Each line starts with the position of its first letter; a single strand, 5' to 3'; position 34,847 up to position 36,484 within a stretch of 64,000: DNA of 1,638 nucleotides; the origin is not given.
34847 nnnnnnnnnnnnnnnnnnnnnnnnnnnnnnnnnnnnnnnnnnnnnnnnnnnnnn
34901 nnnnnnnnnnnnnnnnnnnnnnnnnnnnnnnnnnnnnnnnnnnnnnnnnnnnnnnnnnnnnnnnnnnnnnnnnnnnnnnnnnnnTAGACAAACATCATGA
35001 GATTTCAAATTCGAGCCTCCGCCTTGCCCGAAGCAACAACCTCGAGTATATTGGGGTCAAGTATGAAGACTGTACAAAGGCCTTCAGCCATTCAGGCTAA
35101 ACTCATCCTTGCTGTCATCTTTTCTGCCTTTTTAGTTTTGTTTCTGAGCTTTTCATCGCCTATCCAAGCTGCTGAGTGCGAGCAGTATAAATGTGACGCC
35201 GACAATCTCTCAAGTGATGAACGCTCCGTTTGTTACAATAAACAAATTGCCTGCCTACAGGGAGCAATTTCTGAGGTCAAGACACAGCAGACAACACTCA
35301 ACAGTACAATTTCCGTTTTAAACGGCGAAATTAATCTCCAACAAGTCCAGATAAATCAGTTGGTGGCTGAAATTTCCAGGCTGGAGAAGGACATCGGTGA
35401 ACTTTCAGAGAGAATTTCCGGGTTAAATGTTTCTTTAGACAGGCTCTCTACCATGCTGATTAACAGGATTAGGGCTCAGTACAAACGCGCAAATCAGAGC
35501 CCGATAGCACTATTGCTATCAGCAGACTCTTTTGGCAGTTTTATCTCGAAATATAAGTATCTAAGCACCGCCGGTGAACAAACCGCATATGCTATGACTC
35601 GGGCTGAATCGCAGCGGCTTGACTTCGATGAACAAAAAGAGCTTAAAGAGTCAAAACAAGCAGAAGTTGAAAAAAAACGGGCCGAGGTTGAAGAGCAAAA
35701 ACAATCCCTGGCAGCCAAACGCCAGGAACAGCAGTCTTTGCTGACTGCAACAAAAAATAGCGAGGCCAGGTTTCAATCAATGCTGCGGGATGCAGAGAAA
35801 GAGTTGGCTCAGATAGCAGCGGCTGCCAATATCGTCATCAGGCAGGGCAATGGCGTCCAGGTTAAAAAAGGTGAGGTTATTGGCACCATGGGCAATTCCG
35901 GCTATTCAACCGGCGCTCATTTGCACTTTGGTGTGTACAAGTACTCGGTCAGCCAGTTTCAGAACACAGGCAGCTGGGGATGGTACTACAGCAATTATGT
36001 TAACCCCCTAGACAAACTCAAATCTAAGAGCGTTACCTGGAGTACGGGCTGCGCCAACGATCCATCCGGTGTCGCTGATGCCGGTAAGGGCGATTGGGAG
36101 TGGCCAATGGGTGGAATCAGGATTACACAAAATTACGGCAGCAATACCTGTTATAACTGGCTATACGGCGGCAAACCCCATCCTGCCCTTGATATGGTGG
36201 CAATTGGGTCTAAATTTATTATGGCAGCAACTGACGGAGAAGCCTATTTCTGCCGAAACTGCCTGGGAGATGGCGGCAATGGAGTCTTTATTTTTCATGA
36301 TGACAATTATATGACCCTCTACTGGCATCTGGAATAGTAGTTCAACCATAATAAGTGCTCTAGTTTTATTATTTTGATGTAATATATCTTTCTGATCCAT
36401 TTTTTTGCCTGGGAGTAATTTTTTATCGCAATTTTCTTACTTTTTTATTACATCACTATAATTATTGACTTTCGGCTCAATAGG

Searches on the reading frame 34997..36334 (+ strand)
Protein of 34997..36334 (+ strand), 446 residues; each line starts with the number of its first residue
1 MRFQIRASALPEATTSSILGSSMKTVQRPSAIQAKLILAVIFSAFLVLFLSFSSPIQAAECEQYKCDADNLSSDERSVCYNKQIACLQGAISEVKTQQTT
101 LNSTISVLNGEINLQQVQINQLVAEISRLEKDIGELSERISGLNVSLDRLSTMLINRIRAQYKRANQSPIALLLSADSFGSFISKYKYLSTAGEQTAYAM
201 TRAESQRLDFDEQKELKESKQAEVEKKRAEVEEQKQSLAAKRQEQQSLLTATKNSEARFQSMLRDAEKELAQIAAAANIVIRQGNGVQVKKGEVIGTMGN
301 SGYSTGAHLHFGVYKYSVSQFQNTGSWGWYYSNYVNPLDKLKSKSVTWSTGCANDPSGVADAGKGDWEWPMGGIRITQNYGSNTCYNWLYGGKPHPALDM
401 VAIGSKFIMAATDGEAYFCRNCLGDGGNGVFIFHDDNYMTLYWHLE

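Call 47: search_protein_families(library=pfam, proteins=[window:34997-36334:+], max_evalue=0.001)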
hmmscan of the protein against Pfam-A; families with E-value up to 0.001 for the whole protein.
window:34997-36334:+ (446 aa): 1 family
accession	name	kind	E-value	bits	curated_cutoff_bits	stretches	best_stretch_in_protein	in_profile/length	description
PF01551.29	Peptidase_M23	-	1.9e-15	57.2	28.7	2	279-317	55-91/96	Peptidase family M23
